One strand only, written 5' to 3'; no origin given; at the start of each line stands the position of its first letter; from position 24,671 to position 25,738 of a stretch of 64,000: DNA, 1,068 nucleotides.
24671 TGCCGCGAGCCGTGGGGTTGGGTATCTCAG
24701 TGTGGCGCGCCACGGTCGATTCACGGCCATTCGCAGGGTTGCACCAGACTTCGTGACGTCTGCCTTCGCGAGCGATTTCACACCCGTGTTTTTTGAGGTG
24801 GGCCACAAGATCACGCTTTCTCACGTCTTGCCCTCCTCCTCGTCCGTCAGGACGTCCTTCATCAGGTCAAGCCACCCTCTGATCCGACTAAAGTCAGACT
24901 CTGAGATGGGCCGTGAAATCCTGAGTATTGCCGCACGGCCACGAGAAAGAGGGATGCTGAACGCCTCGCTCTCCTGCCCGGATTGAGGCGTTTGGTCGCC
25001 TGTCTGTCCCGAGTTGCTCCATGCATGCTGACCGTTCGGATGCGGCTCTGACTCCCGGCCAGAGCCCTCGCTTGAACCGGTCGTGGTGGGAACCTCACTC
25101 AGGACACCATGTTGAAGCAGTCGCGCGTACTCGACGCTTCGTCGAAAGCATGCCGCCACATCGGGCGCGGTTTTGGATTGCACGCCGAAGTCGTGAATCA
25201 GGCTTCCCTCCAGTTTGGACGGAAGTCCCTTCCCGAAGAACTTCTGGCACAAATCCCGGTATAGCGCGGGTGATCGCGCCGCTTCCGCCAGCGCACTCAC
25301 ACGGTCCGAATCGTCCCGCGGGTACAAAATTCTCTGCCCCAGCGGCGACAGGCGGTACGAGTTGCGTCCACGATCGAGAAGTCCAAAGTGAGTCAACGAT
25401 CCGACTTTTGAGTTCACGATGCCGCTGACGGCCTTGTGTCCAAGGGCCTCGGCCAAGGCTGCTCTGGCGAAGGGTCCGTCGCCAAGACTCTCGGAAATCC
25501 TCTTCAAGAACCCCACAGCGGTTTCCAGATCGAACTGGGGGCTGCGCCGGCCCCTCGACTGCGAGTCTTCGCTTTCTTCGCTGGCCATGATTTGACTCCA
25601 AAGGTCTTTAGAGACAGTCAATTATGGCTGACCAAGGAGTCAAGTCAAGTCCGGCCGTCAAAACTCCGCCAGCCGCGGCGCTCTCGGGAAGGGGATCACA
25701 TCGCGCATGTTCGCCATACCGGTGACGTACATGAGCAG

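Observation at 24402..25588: hicA is start/stop-coupled to an unrecognised 255-aa protein, with a short HicB-like gene abutting it convergently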

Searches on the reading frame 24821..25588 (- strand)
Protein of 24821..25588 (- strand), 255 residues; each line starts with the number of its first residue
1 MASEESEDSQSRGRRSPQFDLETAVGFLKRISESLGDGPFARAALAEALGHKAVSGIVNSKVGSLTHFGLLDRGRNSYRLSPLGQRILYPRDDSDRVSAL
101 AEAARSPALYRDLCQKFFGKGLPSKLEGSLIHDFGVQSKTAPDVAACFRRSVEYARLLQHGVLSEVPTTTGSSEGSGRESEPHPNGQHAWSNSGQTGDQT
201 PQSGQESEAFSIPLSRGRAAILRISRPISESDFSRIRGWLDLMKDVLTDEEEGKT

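Call 3: search_protein_families(library=pfam, proteins=[window:24821-25588:-], max_evalue=1)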
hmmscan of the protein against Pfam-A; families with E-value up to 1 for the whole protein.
window:24821-25588:- (255 aa): 0 families

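Call 4: search_protein_families(library=ncbifam, proteins=[window:24821-25588:-], max_evalue=1)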
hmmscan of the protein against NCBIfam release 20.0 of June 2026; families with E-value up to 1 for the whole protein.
window:24821-25588:- (255 aa): 0 families

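Call 5: search_protein_families(library=padloc, proteins=[window:24821-25588:-], max_evalue=1)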
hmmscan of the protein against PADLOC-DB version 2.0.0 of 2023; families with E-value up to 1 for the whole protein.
window:24821-25588:- (255 aa): 0 families

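Call 6: search_protein_families(library=phrogs, proteins=[window:24821-25588:-], max_evalue=1)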
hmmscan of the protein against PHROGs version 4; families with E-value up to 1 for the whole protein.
window:24821-25588:- (255 aa): 0 families

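Call 7: search_solved_structures(query=window:24821-25588:-, max_evalue=10)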
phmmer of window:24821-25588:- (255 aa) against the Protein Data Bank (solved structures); distinct sequences matched with E-value up to 10: 1.
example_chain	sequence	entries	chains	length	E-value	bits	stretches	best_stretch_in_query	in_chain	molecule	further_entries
4x83_A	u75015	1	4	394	0.32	13.8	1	206-248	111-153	Down syndrome cell adhesion molecule, isoform 7.44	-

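Call 9: find_homologous_proteins(query=window:24821-25588:-, max_evalue=0.001)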
Query window:24821-25588:- (255 aa): 6 proteins with E <= 0.001 among 6712 candidates.
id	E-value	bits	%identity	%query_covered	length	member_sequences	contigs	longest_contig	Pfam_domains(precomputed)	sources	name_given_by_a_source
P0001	2.5e-162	556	100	100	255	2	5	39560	-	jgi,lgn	-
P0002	1.9e-61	226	46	95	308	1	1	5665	-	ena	-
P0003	2.1e-48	183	41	98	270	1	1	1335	-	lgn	-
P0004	2.1e-36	144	37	87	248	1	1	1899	-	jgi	-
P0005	8.4e-22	96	32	79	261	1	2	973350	-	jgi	jgi:hypothetical protein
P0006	5.6e-20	90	33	72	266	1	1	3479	-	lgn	-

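Call 10: find_encoding_contigs(protein=P0005, flank=5000, max_places=3)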
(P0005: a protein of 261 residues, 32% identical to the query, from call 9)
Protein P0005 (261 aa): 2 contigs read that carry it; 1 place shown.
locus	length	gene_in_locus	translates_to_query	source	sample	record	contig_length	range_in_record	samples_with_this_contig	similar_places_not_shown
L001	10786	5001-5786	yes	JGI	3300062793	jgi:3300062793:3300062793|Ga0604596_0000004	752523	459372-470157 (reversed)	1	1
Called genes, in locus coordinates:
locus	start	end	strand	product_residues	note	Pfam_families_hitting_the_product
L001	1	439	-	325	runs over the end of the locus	PF00150:Cellulase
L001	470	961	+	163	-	PF08534:Redoxin (faint), PF00085:Thioredoxin, PF13098:Thioredoxin_2 (weak)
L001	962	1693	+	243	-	PF02683:DsbD_TM (weak)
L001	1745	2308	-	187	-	-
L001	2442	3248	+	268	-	PF02230:Abhydrolase_2 (faint), PF12146:Hydrolase_4, PF00561:Abhydrolase_1, PF00975:Thioesterase (weak), PF12697:Abhydrolase_6, PF10230:LIDHydrolase (faint)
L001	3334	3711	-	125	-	-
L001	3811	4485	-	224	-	-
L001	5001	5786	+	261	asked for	-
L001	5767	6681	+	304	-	-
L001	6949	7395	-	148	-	-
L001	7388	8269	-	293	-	-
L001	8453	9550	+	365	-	-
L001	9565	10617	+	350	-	PF06280:fn3_5 (faint)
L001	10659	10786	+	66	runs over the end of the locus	-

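Call 11: find_encoding_contigs(protein=P0002, flank=5000, max_places=3)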
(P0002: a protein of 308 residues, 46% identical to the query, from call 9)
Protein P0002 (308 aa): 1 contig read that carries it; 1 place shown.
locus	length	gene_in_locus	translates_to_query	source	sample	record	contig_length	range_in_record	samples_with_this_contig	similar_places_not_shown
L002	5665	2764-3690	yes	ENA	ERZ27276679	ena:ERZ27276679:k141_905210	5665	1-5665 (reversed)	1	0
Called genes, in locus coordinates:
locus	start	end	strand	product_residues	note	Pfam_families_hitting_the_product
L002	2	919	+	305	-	?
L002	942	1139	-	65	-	-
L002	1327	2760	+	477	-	PF01336:tRNA_anti-codon, PF00152:tRNA-synt_2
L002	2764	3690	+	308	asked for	-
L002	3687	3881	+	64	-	PF07927:HicA_toxin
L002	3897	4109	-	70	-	-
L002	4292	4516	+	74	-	-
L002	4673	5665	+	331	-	?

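Call 12: find_encoding_contigs(protein=P0006, flank=5000, max_places=3)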
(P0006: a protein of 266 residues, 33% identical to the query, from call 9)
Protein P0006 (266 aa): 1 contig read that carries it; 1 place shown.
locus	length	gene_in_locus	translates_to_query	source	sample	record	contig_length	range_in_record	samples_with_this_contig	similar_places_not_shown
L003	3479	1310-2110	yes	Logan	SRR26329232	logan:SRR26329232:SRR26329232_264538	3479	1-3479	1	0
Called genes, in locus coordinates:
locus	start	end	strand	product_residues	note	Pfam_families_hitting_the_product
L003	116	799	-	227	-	PF04203:Sortase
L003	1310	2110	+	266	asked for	-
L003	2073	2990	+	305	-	-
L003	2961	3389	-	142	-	PF01661:Macro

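Call 13: find_encoding_contigs(protein=P0004, flank=5000, max_places=3)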
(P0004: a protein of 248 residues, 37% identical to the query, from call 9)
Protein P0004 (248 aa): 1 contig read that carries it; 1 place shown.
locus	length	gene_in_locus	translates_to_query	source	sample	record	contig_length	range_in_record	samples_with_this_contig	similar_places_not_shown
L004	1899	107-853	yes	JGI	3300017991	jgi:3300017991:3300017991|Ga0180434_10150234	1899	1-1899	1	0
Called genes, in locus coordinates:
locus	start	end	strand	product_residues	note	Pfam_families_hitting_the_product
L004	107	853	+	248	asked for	-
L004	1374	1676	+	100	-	-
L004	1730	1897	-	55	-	?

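Call 14: find_encoding_contigs(protein=P0003, flank=5000, max_places=3)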
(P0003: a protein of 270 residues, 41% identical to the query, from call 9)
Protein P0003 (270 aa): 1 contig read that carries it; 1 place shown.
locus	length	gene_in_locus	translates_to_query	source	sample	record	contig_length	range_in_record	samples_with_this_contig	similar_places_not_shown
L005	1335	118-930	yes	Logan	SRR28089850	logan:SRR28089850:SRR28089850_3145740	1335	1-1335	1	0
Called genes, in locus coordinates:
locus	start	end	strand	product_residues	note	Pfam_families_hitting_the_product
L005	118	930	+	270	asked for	-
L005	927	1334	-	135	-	?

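Call 15: find_encoding_contigs(protein=P0001, flank=10000, max_places=5)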
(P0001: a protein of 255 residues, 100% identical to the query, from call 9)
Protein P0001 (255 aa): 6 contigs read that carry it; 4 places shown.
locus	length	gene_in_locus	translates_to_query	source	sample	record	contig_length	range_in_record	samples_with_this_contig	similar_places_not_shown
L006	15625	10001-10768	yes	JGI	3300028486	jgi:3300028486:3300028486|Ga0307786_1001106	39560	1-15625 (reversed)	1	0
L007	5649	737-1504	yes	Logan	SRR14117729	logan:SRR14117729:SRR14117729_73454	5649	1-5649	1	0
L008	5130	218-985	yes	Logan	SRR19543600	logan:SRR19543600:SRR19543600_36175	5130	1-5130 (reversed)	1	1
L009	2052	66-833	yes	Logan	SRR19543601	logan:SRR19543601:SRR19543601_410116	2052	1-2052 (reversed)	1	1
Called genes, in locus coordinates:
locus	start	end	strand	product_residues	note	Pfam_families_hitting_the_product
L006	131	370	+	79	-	-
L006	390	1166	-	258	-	PF13489:Methyltransf_23, PF01209:Ubie_methyltran (weak), PF13847:Methyltransf_31, PF08241:Methyltransf_11, PF08242:Methyltransf_12, PF13649:Methyltransf_25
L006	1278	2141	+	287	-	PF04055:Radical_SAM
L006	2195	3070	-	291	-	PF00685:Sulfotransfer_1 (faint), PF13469:Sulfotransfer_3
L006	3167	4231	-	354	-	PF01207:Dus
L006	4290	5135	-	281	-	PF00753:Lactamase_B, PF12706:Lactamase_B_2, PF23023:Anti-Pycsar_Apyc1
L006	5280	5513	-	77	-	PF04384:Fe-S_assembly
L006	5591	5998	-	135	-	PF00111:Fer2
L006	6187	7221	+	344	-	-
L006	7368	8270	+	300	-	-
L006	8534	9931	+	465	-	PF01336:tRNA_anti-codon, PF00152:tRNA-synt_2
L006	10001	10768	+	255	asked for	-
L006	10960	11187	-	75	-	-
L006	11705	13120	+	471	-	PF00202:Aminotran_3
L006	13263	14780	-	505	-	-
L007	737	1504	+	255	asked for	-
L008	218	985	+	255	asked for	-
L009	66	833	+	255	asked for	-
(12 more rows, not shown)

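Call 18: find_related_loci(query=A1, collection=genome_contigs, flank=6000)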
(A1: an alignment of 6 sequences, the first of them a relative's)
Query A1 (255 aa) in genome_contigs; peptide patterns used: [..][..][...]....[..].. (x = any residue, [..] = any of these).
10 stretches matched a pattern; 3 encode a relative of the query (tblastn E <= 1e-3); 3 distinct loci.
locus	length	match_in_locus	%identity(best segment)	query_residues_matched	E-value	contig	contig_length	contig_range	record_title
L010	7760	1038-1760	40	12-249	1e-57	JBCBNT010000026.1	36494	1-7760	MAG: Planctomycetota bacterium isolate J06632_14 k141_287285_length_36494_cov_24.0000, whole genome shotgun sequence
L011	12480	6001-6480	38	7-164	1e-33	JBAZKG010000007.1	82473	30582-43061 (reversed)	MAG: Patescibacteria group bacterium isolate SO_2017_LW4_138 scaffold_879_c1_LW137-91_2017, whole genome shotgun sequenc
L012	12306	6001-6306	25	62-157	4e-8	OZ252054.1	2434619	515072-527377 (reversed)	MAG: Nitrosomonadaceae bacterium isolate 9c97f299-a666-4cbf-9997-db5d9bcd025d genome assembly, chromosome: 1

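Call 22: search_protein_families(library=pfam, proteins=[L001:5767-6681:+, L003:2073-2990:+, L001:3811-4485:-, L001:3334-3711:-, L002:3897-4109:-, L002:4292-4516:+, L004:1374-1676:+, L005:927-1334:-], max_evalue=1)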
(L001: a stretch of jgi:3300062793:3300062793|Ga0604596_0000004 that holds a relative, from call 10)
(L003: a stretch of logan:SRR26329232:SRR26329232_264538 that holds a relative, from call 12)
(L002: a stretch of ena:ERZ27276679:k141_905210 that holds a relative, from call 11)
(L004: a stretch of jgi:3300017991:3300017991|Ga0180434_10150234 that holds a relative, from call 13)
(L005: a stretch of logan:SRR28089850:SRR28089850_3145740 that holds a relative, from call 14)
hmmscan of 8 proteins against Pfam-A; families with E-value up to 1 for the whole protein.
L001:5767-6681:+ (304 aa): 1 family
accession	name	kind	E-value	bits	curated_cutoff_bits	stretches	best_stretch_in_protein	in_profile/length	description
PF22737.1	NNH6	-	0.11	13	27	1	78-125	22-68/114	NACHT N-terminal Helical domain 6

L003:2073-2990:+ (305 aa): 0 families

L001:3811-4485:- (224 aa): 1 family
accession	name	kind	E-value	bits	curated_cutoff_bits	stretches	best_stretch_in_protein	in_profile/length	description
PF00531.28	Death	-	0.0038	17.8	22.6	1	117-147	5-37/86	Death domain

L001:3334-3711:- (125 aa): 0 families

L002:3897-4109:- (70 aa): 1 family
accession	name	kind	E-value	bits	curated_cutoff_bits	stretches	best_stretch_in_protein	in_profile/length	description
PF19692.4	DUF6193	-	0.019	15.4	26.9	1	13-47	62-96/112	Family of unknown function (DUF6193)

L002:4292-4516:+ (74 aa): 14 families
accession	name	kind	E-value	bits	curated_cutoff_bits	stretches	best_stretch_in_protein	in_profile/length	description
PF11127.14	YgaP-like_TM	-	0.0027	18.2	25.3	1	1-53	1-48/66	Inner membrane protein YgaP-like, transmembrane domain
PF05915.17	TMEM_230_134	-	0.012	16.2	26.8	1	14-57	57-100/119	Transmembrane proteins 230/134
PF03203.19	MerC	-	0.014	16.4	27.6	1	11-58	37-86/108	MerC mercury resistance protein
PF02656.20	DUF202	-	0.036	14.9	23.4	1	10-34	37-61/68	Domain of unknown function (DUF202)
PF06703.16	SPC25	-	0.038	14.2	24.3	1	9-48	25-64/159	Microsomal signal peptidase 25 kDa subunit (SPC25)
PF19747.4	DUF6234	-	0.05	14.5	27.5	1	14-66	53-107/129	Family of unknown function (DUF6234)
PF13829.11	DUF4191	-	0.057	13.2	30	1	8-60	21-73/219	Domain of unknown function (DUF4191)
PF10003.15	DUF2244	-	0.062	13.5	27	1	10-57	10-57/138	Integral membrane protein (DUF2244)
PF03729.18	DUF308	-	0.11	13.1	25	1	15-59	1-44/73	Short repeat of unknown function (DUF308)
PF13239.11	2TM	-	0.13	12.8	24.8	1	19-58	19-61/79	2TM domain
PF04956.18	TrbC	-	0.15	12.7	27.9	1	12-56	53-95/98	TrbC/VIRB2 pilin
PF20990.2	DUF2207_C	-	0.17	12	33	1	10-57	132-187/247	Predicted membrane protein (DUF2207) C-terminal domain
PF07332.16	Phage_holin_3_6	-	0.39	11.2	28.4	1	14-66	47-98/116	Putative Actinobacterial Holin-X, holin superfamily III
PF11346.13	DUF3149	-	0.5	10.4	23.2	1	16-33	14-31/40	Protein of unknown function (DUF3149)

L004:1374-1676:+ (100 aa): 1 family
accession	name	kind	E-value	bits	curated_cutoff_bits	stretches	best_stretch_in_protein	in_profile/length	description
PF03929.21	PepSY_TM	-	0.87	9.8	28.8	1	55-96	121-162/295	PepSY-associated TM region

L005:927-1334:- (135 aa): 0 families

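Call 24: find_homologous_proteins(query=A1, max_evalue=0.001)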
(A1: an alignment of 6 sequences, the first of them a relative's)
Query A1 (6 sequences) (255 aa, profile of the alignment): 15 proteins with E <= 0.001 among 8000 candidates.
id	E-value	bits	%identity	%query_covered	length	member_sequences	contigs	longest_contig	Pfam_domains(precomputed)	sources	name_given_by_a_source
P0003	1.7e-112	393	40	98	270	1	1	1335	-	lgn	-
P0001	8.6e-106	371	100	100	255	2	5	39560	-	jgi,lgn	-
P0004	1.9e-94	334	37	87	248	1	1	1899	-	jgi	-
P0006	2.7e-91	324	33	72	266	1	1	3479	-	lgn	-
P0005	1.5e-88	315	32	75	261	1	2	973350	-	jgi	jgi:hypothetical protein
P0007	2.1e-71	258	33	82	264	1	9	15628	-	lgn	-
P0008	1.1e-67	246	38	98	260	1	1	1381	-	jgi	jgi:hypothetical protein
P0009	1.2e-67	246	40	98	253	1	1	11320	-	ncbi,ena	-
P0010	3.7e-65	238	36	92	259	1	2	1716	-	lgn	-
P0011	5.8e-64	234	35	95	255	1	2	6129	-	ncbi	-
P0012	1.2e-62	230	35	96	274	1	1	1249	-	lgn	-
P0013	1.3e-61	226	38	93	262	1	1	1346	-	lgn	-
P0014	3.7e-61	225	33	96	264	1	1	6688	-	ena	-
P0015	3.3e-60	222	40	84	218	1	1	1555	-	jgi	jgi:hypothetical protein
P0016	3.4e-27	113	25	92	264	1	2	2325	-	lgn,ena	-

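Call 25: find_encoding_contigs(protein=P0007, flank=4000, max_places=3)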
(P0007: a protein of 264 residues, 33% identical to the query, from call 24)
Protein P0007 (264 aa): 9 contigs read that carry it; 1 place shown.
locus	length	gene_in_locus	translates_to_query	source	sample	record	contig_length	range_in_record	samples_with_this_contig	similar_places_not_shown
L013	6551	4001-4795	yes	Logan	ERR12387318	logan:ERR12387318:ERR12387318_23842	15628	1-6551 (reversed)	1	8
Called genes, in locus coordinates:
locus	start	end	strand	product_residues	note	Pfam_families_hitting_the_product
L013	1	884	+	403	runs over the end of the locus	PF07690:MFS_1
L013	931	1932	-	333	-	PF00512:HisKA, PF02518:HATPase_c, PF13589:HATPase_c_3 (weak)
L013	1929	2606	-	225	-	PF00072:Response_reg, PF00486:Trans_reg_C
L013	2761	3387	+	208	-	-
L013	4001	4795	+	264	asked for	-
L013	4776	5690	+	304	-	-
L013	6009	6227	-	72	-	-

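Call 26: find_encoding_contigs(protein=P0009, flank=4000, max_places=2)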
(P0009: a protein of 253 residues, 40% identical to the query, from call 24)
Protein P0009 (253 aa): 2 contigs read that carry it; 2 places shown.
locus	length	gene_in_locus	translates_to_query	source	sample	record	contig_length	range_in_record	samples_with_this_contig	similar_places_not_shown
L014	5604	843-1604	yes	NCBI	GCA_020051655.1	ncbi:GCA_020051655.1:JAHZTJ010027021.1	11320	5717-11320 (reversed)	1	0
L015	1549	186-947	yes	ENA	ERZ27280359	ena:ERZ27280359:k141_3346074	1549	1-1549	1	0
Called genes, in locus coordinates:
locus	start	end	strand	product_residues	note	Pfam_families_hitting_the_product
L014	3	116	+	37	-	?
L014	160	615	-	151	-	-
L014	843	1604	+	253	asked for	-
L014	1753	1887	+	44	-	-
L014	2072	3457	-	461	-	PF14284:PcfJ (weak)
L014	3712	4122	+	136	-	PF00684:DnaJ_CXXCXGXG (faint)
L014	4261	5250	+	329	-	PF03009:GDPD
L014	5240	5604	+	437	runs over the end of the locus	-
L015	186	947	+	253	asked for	-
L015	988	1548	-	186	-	?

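Call 27: find_encoding_contigs(protein=P0011, flank=4000, max_places=2)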
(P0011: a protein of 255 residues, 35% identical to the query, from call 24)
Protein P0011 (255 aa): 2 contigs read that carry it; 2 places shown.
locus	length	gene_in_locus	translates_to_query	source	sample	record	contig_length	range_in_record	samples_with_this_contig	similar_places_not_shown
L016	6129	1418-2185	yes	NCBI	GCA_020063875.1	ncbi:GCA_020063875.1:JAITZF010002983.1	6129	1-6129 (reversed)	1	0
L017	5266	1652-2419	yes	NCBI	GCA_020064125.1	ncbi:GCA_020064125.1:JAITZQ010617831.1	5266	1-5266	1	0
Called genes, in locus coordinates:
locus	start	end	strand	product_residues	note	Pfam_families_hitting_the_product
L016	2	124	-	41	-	?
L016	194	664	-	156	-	PF26549:Tricorn_N, PF07676:PD40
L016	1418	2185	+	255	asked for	-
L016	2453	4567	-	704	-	PF13191:AAA_16 (weak), PF20703:nSTAND1 (weak), PF13401:AAA_22 (faint), PF04326:SLFN_AlbA_2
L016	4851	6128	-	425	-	?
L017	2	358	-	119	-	?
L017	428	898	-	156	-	PF26549:Tricorn_N, PF07676:PD40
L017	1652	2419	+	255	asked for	-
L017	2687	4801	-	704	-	PF13191:AAA_16 (weak), PF20703:nSTAND1 (weak), PF13401:AAA_22 (faint), PF04326:SLFN_AlbA_2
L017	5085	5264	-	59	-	?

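Call 28: find_encoding_contigs(protein=P0014, flank=4000, max_places=2)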
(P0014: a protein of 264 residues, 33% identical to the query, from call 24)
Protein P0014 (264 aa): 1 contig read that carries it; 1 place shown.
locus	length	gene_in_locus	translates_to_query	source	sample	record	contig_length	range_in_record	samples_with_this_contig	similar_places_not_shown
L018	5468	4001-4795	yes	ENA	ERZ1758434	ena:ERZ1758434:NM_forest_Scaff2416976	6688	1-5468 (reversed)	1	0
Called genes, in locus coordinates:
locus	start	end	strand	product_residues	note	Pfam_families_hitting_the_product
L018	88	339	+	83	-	-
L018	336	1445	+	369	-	PF01555:N6_N4_Mtase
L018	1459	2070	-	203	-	PF02923:BamHI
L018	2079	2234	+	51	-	-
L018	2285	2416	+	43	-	-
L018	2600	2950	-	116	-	PF13276:HTH_21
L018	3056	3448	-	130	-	-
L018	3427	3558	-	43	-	-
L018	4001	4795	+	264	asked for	-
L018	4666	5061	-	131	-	-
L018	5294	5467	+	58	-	?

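Call 31: search_protein_representatives(alignment_id=A1)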
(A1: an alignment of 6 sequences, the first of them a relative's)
Query: 6 sequences, 262 profile positions. Proteins with E-value up to 0.001 (for the whole library): 6351; up to 1e-10: 2929; up to 1e-30: 350. The best 150 are listed.
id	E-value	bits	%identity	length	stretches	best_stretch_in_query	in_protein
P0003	5.3e-113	393.0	-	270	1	1-262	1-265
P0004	5.9e-95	333.9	-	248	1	26-262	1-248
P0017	2.3e-82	292.6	-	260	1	3-258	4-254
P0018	4.8e-78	278.5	-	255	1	5-259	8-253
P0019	2.4e-74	266.3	-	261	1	7-261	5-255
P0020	1.1e-73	264.1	-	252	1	11-257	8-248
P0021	1.6e-72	260.3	-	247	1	7-259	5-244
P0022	2.8e-72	259.5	-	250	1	13-261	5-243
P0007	6.6e-72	258.3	-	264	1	1-259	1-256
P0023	3.4e-71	256.0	-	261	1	10-257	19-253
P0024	4.4e-71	255.6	-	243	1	4-258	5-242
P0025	9.2e-70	251.3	-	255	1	1-260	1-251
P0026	4.3e-69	249.1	-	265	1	6-259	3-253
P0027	1.7e-68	247.1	-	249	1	7-255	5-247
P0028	3.9e-66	239.4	-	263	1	7-258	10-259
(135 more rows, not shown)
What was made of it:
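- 24821..25588 (-): Gene for the 255-aa protein ('big'), a member of a large uncharacterised winged-helix family. The family has 6351 representatives at E<=1e-3 (call 31).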

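Call 35: predict_structure(alignment_id=A2)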
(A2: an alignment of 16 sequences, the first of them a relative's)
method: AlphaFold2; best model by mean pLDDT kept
length: 255 residues; sequences in the alignment: 16
mean_pLDDT: 82.5   pTM: 0.61
mean pLDDT of the five models: 82.5, 82.2, 81.9, 81.5, 80.2
residues with pLDDT >= 90: 152; 70-90: 44; 50-70: 13; < 50: 46
segments of 3 or more residues with pLDDT < 50: 1-3, 5-11, 171-204
pLDDT, mean of each block of 10 residues (from residue 1): 48 83 98 95 97 94 98 96 98 96 97 95 95 95 97 94 79 38 40 40 64 87 85 90 81 53
secondary structure, 60 per line:
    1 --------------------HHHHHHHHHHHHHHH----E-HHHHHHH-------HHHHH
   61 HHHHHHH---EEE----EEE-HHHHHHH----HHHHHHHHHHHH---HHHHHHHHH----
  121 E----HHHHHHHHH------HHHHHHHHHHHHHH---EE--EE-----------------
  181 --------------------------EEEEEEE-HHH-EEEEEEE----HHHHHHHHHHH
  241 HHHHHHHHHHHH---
elements in order: H21-35 H42-48 H56-67 E71-73 E78-80 H82-88 H93-104 H108-116 H126-134 H141-154 E207-213 E219-225 H230-252
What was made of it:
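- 24821..25588 (-): AF2 model pLDDT 82.5 (call 35).
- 25094..25555 (-): N-terminal globular domain (aa 12-165). Contains a winged helix (helices, then a beta-hairpin at aa 71-80 around the LTHFGLL motif) followed by further helices. I read the second half as a possible second winged helix. pLDDT about 95 (call 35).
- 24977..25093 (-): Low-complexity disordered linker (aa 166-204). pLDDT <50 for aa 171-204 (call 35).
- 24833..24976 (-): Conserved C-terminal tail (aa 205-252): beta-hairpin plus helix, motif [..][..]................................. AF2 strands 207-213 and 219-225, helix 230-252, pLDDT 81-90 (call 35).
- The architecture (DNA-binding-like domain, disordered linker, short structured C-terminus) resembles that of many antitoxins (call 35).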
